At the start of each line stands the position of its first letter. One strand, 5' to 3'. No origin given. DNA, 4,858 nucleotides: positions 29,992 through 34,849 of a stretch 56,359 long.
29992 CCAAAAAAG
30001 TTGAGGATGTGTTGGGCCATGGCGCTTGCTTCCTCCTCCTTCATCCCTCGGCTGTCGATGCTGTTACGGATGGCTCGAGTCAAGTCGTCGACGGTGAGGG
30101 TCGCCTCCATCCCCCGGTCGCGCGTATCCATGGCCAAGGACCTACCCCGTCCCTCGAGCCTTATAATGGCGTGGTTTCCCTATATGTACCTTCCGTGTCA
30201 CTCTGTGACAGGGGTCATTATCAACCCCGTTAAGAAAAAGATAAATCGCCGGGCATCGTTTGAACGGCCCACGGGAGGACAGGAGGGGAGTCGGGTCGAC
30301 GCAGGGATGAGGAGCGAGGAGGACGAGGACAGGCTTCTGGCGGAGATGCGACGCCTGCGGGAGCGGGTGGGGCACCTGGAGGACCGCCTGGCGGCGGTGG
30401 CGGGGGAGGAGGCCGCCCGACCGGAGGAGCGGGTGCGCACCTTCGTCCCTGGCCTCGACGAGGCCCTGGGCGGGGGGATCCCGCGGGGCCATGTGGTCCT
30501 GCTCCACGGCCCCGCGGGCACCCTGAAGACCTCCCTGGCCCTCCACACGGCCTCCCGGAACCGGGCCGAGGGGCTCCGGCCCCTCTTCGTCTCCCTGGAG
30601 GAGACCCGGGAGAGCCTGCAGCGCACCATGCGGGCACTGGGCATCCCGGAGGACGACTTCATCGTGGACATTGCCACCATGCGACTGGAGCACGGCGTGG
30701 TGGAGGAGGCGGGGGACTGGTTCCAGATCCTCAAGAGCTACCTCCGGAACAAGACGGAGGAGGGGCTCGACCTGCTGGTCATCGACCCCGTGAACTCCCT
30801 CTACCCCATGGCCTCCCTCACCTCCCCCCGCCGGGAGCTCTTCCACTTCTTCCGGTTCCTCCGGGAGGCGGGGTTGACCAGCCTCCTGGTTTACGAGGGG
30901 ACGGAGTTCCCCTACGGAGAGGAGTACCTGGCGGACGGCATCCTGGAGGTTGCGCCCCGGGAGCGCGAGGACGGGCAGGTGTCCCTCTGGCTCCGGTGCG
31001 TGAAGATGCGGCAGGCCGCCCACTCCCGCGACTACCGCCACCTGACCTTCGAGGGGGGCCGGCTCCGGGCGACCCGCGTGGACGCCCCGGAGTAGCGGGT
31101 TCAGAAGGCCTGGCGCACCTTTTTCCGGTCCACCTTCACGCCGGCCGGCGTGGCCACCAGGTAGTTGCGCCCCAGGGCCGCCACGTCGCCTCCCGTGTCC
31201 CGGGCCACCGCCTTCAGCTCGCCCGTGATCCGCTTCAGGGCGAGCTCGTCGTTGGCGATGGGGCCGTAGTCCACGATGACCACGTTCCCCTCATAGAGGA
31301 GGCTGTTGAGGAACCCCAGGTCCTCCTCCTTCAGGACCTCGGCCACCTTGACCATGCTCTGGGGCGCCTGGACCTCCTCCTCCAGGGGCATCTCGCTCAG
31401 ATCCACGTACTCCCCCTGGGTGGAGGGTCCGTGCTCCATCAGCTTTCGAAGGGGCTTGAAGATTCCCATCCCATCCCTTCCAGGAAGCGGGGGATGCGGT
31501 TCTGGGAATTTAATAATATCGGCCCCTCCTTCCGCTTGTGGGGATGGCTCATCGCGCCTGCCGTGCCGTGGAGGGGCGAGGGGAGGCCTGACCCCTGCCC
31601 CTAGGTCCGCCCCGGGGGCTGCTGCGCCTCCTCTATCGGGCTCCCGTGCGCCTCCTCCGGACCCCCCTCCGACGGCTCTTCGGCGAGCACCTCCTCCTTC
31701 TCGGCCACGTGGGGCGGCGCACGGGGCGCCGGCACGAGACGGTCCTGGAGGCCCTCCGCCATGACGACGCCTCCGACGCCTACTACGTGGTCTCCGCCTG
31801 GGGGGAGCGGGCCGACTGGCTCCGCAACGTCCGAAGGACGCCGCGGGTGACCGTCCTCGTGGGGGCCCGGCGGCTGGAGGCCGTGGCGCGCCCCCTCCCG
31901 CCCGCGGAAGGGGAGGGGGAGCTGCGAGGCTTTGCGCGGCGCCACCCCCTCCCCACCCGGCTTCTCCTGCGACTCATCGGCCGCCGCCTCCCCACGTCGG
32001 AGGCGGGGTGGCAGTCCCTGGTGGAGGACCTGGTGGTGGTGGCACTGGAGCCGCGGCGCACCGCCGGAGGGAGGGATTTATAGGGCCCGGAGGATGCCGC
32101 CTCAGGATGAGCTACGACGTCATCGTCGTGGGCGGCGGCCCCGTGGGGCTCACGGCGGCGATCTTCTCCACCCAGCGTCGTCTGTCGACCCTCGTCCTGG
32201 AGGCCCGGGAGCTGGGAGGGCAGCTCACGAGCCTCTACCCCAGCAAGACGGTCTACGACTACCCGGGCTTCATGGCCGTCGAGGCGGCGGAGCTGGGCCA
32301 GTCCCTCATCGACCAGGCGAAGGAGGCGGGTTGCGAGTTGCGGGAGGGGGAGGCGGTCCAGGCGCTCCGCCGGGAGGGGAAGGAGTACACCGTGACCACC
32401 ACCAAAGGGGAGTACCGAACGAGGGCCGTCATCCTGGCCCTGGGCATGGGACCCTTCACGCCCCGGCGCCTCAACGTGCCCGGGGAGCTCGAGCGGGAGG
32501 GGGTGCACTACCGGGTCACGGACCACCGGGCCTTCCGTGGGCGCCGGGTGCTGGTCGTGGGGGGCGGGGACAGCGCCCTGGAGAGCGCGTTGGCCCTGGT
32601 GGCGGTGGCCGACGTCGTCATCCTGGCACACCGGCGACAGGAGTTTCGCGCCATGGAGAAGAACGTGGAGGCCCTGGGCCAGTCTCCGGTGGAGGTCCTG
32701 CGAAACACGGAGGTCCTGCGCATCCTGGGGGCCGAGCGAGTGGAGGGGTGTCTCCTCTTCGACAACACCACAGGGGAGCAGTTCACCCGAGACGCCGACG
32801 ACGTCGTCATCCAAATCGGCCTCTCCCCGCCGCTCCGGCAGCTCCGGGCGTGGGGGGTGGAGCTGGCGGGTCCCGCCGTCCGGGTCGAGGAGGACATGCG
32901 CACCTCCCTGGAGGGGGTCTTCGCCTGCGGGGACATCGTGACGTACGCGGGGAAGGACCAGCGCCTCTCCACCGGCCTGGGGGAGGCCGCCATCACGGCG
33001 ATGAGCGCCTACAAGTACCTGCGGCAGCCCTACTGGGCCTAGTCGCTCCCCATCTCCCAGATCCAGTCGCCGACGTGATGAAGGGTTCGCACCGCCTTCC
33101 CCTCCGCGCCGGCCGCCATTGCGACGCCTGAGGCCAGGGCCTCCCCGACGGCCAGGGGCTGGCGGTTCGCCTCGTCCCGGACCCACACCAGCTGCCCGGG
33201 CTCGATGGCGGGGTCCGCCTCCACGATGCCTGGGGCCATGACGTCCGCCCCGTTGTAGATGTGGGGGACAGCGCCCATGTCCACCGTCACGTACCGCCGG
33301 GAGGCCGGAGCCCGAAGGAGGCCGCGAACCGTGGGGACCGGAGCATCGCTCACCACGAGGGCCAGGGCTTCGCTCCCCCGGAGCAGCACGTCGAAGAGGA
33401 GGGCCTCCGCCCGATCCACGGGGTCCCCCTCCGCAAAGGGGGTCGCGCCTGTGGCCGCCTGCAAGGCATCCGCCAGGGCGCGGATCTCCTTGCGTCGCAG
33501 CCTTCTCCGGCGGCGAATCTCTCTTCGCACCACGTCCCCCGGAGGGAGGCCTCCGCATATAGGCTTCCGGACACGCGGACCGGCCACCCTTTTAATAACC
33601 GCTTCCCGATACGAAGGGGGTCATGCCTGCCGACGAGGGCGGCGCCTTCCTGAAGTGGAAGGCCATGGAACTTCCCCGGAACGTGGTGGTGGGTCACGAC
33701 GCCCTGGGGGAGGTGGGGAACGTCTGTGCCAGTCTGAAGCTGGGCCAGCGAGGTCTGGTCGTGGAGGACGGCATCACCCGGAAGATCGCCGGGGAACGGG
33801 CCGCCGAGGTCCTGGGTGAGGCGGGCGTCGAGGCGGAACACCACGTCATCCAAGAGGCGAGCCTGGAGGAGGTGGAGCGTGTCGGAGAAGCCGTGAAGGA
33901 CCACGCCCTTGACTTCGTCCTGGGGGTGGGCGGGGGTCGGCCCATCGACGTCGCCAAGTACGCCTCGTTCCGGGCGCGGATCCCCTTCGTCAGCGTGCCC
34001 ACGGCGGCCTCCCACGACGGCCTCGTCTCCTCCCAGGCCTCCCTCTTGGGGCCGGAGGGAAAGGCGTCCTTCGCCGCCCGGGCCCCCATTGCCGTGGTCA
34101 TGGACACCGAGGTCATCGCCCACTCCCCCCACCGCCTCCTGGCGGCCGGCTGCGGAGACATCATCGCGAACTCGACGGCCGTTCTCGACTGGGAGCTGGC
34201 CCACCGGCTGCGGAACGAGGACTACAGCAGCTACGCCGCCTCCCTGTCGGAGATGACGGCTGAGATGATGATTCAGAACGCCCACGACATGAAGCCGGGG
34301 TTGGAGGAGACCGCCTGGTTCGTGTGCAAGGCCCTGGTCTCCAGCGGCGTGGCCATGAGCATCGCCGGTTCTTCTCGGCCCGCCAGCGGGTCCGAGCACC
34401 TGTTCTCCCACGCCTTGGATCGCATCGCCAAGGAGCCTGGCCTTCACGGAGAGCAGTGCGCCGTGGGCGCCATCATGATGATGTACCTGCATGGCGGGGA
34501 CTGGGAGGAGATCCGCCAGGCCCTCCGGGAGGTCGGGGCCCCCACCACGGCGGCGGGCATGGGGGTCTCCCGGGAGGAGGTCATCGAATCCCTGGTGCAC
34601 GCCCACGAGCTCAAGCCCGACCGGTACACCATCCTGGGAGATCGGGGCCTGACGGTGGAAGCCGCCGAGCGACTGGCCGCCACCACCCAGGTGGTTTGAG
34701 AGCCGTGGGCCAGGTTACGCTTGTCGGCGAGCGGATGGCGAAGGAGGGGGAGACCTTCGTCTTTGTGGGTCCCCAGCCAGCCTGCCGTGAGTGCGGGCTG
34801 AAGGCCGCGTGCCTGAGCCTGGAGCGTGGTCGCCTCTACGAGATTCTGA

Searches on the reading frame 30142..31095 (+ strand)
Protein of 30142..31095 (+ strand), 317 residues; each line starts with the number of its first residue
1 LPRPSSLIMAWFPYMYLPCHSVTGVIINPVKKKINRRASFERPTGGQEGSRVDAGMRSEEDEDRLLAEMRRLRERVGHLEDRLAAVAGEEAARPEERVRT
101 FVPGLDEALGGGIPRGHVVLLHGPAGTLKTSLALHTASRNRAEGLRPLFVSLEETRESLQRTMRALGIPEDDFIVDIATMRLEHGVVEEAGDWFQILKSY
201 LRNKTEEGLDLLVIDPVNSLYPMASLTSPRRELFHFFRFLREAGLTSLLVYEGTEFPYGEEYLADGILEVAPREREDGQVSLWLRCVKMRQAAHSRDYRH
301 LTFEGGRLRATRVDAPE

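Call 71: search_protein_families(library=pfam, proteins=[window:30142-31095:+])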
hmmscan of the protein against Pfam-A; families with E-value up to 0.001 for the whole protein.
window:30142-31095:+ (317 aa): 3 families
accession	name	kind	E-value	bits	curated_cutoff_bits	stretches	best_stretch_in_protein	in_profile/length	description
PF06745.19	ATPase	-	7.1e-27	94.7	26.6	1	98-298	1-214/231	KaiC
PF13481.12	AAA_25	-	1.1e-07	32.1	27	1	101-223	18-158/195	AAA domain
PF00154.27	RecA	-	4.1e-07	30.2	27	1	96-226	31-148/262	recA bacterial DNA recombination protein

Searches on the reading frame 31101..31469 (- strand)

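Call 71: search_protein_families(library=pfam, proteins=[window:31101-31469:-])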
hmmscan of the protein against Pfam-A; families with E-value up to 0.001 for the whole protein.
window:31101-31469:- (122 aa): 1 family
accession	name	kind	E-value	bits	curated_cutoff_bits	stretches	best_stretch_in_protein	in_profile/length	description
PF04472.17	SepF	-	3e-09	37.4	27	1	40-113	1-72/72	Cell division protein SepF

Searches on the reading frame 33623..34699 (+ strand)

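Call 73: search_protein_families(library=pfam, proteins=[window:33623-34699:+])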
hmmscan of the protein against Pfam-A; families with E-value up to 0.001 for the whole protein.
window:33623-34699:+ (358 aa): 2 families
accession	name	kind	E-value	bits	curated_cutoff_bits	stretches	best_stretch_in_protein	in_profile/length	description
PF13685.12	Fe-ADH_2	-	2.6e-38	131.8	28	1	22-169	1-149/149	Iron-containing alcohol dehydrogenase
PF00465.25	Fe-ADH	-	6e-20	72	31.3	1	18-161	1-167/168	Iron-containing alcohol dehydrogenase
